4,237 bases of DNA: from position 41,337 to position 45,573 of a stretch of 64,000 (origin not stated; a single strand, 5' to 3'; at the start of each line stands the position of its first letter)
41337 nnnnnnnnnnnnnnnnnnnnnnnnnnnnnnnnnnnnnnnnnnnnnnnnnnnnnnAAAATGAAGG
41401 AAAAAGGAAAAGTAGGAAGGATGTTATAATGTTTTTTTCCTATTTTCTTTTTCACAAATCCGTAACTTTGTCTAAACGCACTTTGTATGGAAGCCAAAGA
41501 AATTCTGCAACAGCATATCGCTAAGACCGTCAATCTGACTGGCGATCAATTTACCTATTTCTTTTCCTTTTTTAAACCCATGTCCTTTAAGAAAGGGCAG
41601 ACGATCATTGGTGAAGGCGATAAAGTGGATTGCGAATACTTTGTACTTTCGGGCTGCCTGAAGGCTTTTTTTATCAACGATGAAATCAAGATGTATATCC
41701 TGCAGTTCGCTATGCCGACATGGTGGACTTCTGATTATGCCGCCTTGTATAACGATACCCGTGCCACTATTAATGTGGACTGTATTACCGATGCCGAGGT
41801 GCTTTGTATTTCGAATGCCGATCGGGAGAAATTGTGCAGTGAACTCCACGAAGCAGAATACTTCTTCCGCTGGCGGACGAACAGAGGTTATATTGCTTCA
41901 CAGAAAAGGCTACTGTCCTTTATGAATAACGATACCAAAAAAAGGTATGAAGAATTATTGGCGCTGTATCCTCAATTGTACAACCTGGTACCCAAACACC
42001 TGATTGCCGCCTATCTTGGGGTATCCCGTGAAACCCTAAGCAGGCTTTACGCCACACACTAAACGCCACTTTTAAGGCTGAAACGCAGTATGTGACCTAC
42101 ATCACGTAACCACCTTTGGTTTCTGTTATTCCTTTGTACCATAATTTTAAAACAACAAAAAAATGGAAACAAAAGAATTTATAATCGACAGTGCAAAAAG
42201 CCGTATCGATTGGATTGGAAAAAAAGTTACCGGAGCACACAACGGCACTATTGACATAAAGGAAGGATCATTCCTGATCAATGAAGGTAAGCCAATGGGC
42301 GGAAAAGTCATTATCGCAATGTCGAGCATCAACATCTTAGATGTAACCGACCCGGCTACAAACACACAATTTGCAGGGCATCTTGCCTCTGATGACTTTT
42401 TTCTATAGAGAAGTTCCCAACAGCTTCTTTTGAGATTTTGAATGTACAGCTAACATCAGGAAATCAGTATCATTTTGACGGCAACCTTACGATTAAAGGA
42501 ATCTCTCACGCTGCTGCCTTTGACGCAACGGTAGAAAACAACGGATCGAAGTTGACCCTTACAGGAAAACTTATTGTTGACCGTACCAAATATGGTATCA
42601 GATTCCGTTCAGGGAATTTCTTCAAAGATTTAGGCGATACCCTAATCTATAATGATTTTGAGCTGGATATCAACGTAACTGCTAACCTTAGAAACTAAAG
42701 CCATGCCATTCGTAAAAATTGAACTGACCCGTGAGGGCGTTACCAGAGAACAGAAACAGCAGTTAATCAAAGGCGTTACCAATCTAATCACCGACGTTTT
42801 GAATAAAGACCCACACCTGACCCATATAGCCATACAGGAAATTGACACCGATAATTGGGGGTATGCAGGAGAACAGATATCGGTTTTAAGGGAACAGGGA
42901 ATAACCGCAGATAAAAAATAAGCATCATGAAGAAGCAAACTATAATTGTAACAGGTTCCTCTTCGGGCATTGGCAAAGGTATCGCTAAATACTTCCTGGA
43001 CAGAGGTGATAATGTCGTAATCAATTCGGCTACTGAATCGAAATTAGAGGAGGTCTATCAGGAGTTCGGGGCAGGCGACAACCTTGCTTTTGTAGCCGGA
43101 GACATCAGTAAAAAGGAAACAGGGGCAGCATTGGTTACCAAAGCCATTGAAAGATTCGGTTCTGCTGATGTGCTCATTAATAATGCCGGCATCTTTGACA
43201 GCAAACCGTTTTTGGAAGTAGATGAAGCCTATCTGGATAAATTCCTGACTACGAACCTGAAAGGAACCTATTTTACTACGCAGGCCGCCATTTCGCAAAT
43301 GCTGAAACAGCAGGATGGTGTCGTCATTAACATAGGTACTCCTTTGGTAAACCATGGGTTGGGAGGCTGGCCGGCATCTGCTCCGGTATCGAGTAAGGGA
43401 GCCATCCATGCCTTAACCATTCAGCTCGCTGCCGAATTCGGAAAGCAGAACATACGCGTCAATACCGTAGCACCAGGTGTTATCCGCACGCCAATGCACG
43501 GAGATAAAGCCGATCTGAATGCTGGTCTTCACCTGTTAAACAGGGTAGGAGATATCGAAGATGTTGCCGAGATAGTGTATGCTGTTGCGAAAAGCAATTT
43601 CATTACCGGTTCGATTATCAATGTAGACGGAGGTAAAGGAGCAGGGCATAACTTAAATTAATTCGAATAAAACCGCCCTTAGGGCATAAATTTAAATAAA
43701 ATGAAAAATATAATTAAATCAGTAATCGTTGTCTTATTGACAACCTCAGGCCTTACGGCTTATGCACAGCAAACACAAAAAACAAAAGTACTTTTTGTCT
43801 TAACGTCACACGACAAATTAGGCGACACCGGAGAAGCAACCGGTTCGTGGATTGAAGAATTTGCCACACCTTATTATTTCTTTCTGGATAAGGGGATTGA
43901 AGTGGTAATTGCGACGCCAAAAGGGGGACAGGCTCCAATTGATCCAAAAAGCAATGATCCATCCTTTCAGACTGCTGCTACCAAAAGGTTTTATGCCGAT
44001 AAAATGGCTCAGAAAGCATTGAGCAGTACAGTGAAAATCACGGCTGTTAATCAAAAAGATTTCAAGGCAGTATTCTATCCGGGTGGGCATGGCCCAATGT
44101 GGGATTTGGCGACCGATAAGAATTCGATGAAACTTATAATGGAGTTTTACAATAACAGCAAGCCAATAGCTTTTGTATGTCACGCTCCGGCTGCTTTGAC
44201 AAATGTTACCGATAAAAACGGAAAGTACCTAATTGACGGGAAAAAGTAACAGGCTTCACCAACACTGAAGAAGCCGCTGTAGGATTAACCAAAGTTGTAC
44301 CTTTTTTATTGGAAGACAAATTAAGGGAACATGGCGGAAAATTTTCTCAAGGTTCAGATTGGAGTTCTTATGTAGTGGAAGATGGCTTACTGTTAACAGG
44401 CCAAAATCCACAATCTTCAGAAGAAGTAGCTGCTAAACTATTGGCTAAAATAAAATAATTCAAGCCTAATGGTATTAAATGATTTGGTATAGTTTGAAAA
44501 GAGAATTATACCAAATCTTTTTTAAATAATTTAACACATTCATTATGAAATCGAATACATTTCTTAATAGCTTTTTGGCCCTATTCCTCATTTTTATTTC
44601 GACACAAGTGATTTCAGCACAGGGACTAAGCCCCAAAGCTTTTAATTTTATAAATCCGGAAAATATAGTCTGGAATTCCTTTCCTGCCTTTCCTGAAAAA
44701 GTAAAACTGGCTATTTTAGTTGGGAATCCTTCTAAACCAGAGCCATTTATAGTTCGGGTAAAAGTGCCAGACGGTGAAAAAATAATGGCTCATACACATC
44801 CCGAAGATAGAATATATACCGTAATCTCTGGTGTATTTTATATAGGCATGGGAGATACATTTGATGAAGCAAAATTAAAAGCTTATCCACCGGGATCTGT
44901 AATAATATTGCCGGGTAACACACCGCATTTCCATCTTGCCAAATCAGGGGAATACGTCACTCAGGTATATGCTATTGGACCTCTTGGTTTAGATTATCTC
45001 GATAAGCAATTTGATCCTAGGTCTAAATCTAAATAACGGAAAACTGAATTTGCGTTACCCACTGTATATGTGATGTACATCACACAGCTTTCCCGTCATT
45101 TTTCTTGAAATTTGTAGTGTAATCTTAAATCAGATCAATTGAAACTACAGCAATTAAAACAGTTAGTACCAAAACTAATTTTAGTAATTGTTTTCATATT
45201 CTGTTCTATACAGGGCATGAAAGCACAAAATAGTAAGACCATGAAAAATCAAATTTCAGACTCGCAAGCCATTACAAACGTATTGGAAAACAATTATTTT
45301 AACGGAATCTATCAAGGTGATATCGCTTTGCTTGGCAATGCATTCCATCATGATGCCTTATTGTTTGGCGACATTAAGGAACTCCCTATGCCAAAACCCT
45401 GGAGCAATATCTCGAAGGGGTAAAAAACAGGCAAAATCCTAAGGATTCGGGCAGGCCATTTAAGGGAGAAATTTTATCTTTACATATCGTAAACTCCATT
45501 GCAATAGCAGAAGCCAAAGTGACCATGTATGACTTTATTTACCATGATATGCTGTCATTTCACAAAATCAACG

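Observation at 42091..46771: Three CRP-like boxes at exactly the same distance from non-canonical promoters define a local regulon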

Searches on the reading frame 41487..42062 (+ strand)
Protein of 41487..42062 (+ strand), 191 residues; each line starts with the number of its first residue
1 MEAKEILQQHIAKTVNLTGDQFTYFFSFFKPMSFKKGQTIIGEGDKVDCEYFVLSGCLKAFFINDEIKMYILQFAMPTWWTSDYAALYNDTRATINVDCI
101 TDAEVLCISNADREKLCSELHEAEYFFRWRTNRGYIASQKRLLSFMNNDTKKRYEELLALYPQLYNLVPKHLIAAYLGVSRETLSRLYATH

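Call 4: search_protein_families(library=pfam, proteins=[window:41487-42062:+], max_evalue=0.01)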
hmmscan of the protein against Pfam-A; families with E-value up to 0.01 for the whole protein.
window:41487-42062:+ (191 aa): 2 families
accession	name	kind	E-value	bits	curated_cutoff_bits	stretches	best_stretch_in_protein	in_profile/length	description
PF00027.35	cNMP_binding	-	4.9e-11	42.9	27.5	1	32-118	2-87/89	Cyclic nucleotide-binding domain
PF13545.12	HTH_Crp_2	-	0.0046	17.3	27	0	168-187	23-42/70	Crp-like helix-turn-helix domain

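Call 29: search_solved_structures(query=window:41487-42062:+, max_evalue=0.01, show_alignments=3)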
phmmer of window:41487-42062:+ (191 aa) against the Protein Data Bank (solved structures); distinct sequences matched with E-value up to 0.01: 19.
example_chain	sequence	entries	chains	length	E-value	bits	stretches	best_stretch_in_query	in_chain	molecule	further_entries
3dn7_A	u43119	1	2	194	9.4e-25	91.1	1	7-187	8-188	Cyclic nucleotide binding regulatory protein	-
5kbf_A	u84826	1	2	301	0.0012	22.4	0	18-95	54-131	CAMP-dependent protein kinase regulatory subunit, putative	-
7lz4_A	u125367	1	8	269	0.0014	22.1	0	20-66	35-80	cAMP-dependent protein kinase type I-alpha regulatory subunit, N-terminally processed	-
5jr7_B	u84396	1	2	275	0.0015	22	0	20-66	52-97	cAMP-dependent protein kinase type I-alpha regulatory subunit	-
1ne4_A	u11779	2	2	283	0.0016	21.9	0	20-66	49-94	cAMP-dependent protein kinase type I-alpha regulatory chain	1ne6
1rgs_A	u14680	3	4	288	0.0017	21.8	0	20-66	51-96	CAMP DEPENDENT PROTEIN KINASE | cAMP-dependent protein kinase type I-alpha regulatory chain | cAMP-dependent protein kinase type I-alpha regulatory subunit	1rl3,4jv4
4x6r_B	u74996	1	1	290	0.0031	21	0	20-66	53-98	cAMP-dependent protein kinase type I-alpha regulatory subunit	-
2qcs_B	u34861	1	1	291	0.0031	21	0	20-66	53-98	cAMP-dependent protein kinase type I-alpha regulatory subunit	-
4mx3_A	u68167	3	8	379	0.0038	20.7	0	20-66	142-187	cAMP-dependent protein kinase type I-alpha regulatory subunit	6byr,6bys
6no7_B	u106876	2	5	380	0.0038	20.7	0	20-66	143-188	cAMP-dependent protein kinase type I-alpha regulatory subunit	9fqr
5dyk_A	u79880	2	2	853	0.0042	20.5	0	32-93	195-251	CGMP-dependent protein kinase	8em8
8qto_A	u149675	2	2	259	0.0049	20.3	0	20-73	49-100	FNR type regulator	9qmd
9edc_B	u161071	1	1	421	0.0053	20.2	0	20-66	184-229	cAMP-dependent protein kinase type I-alpha regulatory subunit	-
9qlt_A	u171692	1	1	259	0.0062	20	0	25-73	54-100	FNR type regulator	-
9qly_A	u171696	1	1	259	0.0065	19.9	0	25-73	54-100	FNR type regulator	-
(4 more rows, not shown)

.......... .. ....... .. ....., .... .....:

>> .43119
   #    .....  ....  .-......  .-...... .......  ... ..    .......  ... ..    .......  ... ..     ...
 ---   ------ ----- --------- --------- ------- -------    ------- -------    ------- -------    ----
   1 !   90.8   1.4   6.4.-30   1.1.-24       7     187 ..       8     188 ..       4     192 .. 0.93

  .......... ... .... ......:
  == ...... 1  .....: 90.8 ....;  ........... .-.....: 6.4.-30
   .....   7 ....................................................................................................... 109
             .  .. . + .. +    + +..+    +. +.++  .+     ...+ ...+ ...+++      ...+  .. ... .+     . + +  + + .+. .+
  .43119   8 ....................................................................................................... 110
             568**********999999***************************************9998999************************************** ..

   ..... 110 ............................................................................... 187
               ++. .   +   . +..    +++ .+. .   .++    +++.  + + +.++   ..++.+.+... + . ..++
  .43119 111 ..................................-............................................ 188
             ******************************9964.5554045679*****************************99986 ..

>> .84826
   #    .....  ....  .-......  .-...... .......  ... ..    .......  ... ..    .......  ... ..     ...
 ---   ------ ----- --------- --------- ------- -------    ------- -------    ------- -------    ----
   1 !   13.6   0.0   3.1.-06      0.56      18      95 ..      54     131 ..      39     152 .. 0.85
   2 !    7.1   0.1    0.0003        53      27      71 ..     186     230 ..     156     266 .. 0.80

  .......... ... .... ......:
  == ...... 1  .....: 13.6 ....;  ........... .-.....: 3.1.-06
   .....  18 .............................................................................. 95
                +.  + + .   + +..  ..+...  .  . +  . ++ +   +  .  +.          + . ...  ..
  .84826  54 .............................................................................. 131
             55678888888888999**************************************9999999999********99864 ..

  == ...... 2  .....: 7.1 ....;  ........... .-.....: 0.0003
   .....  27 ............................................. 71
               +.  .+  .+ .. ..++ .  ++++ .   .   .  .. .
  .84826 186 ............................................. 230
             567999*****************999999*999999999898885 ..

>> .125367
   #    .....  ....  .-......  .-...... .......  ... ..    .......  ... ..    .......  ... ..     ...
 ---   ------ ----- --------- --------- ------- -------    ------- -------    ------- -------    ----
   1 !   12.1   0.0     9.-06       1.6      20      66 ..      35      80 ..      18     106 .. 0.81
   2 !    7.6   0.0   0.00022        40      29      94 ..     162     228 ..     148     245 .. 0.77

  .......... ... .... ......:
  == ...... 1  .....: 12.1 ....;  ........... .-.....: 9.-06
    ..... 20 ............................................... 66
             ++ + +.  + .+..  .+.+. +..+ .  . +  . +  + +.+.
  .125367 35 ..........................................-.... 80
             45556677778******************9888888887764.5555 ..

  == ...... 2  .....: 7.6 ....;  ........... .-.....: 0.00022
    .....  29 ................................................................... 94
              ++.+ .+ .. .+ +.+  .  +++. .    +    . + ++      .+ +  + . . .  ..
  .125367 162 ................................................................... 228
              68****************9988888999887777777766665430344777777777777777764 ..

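Call 46: search_protein_families(library=ncbifam, proteins=[window:41487-42062:+], max_evalue=0.001)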
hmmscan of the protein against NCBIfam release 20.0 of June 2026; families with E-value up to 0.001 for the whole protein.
window:41487-42062:+ (191 aa): 1 family
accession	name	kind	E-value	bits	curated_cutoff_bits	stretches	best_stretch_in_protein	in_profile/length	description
NF008365.0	PRK11161.1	subfamily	0.0002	20.7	228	0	34-76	52-94/250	fumarate/nitrate reduction transcriptional regulator Fnr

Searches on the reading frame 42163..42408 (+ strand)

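Call 4: search_protein_families(library=pfam, proteins=[window:42163-42408:+], max_evalue=0.01)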
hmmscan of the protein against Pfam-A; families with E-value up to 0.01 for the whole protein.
window:42163-42408:+ (81 aa): 1 family
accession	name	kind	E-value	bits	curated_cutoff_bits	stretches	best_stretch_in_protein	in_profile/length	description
PF04264.18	YceI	-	0.00039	21.2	23.7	1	8-80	3-71/150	YceI-like domain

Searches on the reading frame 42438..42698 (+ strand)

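Call 4: search_protein_families(library=pfam, proteins=[window:42438-42698:+], max_evalue=0.01)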
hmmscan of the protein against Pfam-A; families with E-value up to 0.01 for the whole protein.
window:42438-42698:+ (86 aa): 1 family
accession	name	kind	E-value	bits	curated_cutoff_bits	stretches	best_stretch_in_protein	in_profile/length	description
PF04264.18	YceI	-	3.1e-09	37.8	23.7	1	6-82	84-150/150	YceI-like domain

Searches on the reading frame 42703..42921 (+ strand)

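Call 4: search_protein_families(library=pfam, proteins=[window:42703-42921:+], max_evalue=0.01)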
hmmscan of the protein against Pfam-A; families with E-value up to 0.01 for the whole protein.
window:42703-42921:+ (72 aa): 2 families
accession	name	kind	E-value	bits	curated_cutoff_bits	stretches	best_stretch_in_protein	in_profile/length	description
PF01361.26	Tautomerase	-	1.2e-17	63.9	22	1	2-60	1-58/60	Tautomerase enzyme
PF14552.11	Tautomerase_2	-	0.00096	19.7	28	1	6-54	32-81/82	Tautomerase enzyme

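Call 46: search_protein_families(library=ncbifam, proteins=[window:42703-42921:+], max_evalue=0.001)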
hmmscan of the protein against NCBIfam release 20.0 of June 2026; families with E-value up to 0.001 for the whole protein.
window:42703-42921:+ (72 aa): 7 families
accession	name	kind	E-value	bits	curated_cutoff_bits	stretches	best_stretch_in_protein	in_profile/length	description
TIGR00013.1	taut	subfamily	2.5e-21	75.5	56.9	1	1-63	1-63/64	2-hydroxymuconate tautomerase family protein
NF041920.1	DmpI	equivalog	2.5e-12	46.4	70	1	1-60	1-58/59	4-oxalocrotonate tautomerase DmpI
NF001966.0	PRK00745.1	equivalog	4.4e-11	42.5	80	1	1-57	1-56/62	4-oxalocrotonate tautomerase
NF002524.0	PRK01964.1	equivalog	8.8e-10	38.5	86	1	1-64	1-63/64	4-oxalocrotonate tautomerase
NF002571.1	PRK02220.1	equivalog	5.2e-08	32.7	55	1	1-59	1-58/61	2-hydroxymuconate tautomerase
NF002622.0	PRK02289.1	equivalog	1e-06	28.9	103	1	1-46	1-45/60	4-oxalocrotonate tautomerase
NF002324.0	PRK01271.1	equivalog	0.0003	21.3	83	1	1-52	1-52/75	tautomerase PptA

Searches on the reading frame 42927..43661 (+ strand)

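Call 4: search_protein_families(library=pfam, proteins=[window:42927-43661:+], max_evalue=0.01)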
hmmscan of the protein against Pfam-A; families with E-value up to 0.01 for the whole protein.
window:42927-43661:+ (244 aa): 6 families
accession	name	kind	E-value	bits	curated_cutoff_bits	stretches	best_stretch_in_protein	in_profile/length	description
PF00106.31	adh_short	-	9.7e-47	159.4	26.6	1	4-194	1-190/195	short chain dehydrogenase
PF13561.12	adh_short_C2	-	1.4e-44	152.9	27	1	12-236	5-234/236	Enoyl-(Acyl carrier protein) reductase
PF23441.1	SDR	-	1.9e-11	44.3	27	1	4-236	8-254/258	SDR-like rossmann domain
PF08659.16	KR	-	1.4e-07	32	22.6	1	5-120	2-122/180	KR domain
PF01370.27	Epimerase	-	0.00046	20.1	20.9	1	6-114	1-95/240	NAD dependent epimerase/dehydratase family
PF02719.21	Polysacc_synt_2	-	0.0026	17.4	20.2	1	6-127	1-121/293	Polysaccharide biosynthesis protein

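Call 46: search_protein_families(library=ncbifam, proteins=[window:42927-43661:+], max_evalue=0.001)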
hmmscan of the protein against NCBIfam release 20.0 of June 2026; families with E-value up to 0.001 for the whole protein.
window:42927-43661:+ (244 aa): 227 families (the best 25 are shown)
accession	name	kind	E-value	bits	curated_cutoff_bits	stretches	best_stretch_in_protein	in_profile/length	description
NF005559.1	PRK07231.1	subfamily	1.7e-56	191.5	215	1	2-237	3-247/249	glucose 1-dehydrogenase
NF004791.0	PRK06138.1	equivalog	6.3e-49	166.5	312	1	2-238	4-250/252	SDR family oxidoreductase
TIGR01830.1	3oxo_ACP_reduc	equivalog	2.2e-47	161.8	297.75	1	7-236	2-237/239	3-oxoacyl-[acyl-carrier-protein] reductase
NF052558.1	MBtsdlDhBudC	equivalog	3.7e-46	157.7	270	1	2-240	2-244/250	meso-2,3-butanediol dehydrogenase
NF009466.0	PRK12826.1-2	subfamily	1.9e-45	155.3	222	1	2-237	2-244/248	3-oxoacyl-ACP reductase FabG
NF004198.0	PRK05653.1-3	equivalog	6.3e-45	153.6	296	1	2-237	6-246/248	3-oxoacyl-ACP reductase FabG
NF005681.0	PRK07478.1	subfamily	8.4e-45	153.1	267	1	2-237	5-249/254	SDR family oxidoreductase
NF009468.0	PRK12826.1-4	equivalog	3.1e-42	145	318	1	2-237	6-247/256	SDR family oxidoreductase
NF004818.0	PRK06172.1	equivalog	8.3e-41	140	336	1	2-237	6-250/253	SDR family oxidoreductase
NF004202.0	PRK05653.2-2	equivalog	4.4e-40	137.8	333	1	2-237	6-247/259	3-oxoacyl-ACP reductase FabG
NF009386.0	PRK12745.1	equivalog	5.3e-40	137.1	250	1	2-236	4-253/259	3-ketoacyl-ACP reductase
NF006070.0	PRK08213.1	subfamily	1.7e-39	135.9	279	1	3-237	12-256/259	gluconate 5-dehydrogenase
NF004197.0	PRK05653.1-1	equivalog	3.3e-39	135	332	1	2-236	6-245/249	3-oxoacyl-ACP reductase FabG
NF005067.0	PRK06484.1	equivalog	3.3e-39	134.8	713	1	4-238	274-512/524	short chain dehydrogenase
TIGR02415.1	23BDH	subfamily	4.6e-39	134.4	304.35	1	5-192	2-189/254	acetoin reductase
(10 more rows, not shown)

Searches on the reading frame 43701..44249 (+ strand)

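Call 4: search_protein_families(library=pfam, proteins=[window:43701-44249:+], max_evalue=0.01)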
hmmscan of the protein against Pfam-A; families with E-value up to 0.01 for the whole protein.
window:43701-44249:+ (182 aa): 2 families
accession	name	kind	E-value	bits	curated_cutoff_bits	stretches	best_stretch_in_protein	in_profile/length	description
PF01965.30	DJ-1_PfpI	-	1.3e-10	41.8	26.6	1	53-170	15-111/165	DJ-1/PfpI family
PF17124.11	ThiJ_like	-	1.4e-07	32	30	1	47-170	4-142/186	ThiJ/PfpI family-like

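Call 46: search_protein_families(library=ncbifam, proteins=[window:43701-44249:+], max_evalue=0.001)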
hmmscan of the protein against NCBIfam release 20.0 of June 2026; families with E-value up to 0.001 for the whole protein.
window:43701-44249:+ (182 aa): 5 families
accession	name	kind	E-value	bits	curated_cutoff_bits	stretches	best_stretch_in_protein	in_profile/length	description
NF003168.0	PRK04155.1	equivalog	5.1e-13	48.8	365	1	27-180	49-207/287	glyoxalase III HchA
TIGR01382.1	PfpI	subfamily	6.5e-12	45.3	139.05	1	52-168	13-109/169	DJ-1/PfpI/YhbO family deglycase/protease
NF008747.0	PRK11780.1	equivalog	1.3e-06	28.5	180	1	44-172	12-147/218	isoprenoid biosynthesis glyoxalase ElbB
NF040823.1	deglyc_PfpI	equivalog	5.6e-05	23.1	330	1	109-168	50-108/166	deglycase PfpI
TIGR01383.1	not_thiJ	equivalog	0.00014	21.6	131.25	1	110-173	53-116/180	DJ-1 family glyoxalase III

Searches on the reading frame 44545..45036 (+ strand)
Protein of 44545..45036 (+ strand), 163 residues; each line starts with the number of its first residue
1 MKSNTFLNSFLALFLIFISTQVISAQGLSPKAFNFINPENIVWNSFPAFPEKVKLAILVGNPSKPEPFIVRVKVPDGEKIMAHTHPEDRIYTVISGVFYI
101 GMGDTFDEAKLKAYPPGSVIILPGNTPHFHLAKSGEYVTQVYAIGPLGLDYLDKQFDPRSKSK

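Call 4: search_protein_families(library=pfam, proteins=[window:44545-45036:+], max_evalue=0.01)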
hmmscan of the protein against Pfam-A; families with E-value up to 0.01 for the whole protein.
window:44545-45036:+ (163 aa): 2 families
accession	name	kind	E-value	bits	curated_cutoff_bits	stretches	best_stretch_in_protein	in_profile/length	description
PF07883.17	Cupin_2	-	4.7e-05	23.4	27.2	1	71-136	2-62/70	Cupin domain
PF12973.13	Cupin_7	-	0.0053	17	27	0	36-104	6-70/105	ChrR Cupin-like domain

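Call 46: search_protein_families(library=ncbifam, proteins=[window:44545-45036:+], max_evalue=0.001)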
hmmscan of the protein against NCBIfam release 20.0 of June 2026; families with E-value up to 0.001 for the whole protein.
window:44545-45036:+ (163 aa): 0 families

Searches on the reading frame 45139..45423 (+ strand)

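Call 4: search_protein_families(library=pfam, proteins=[window:45139-45423:+], max_evalue=0.01)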
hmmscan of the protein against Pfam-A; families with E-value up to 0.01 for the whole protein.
window:45139-45423:+ (94 aa): 1 family
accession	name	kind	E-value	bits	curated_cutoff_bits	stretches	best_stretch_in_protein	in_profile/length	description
PF12893.14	Lumazine_bd_2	-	4e-05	24.8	22.1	1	41-78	2-38/116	Putative lumazine-binding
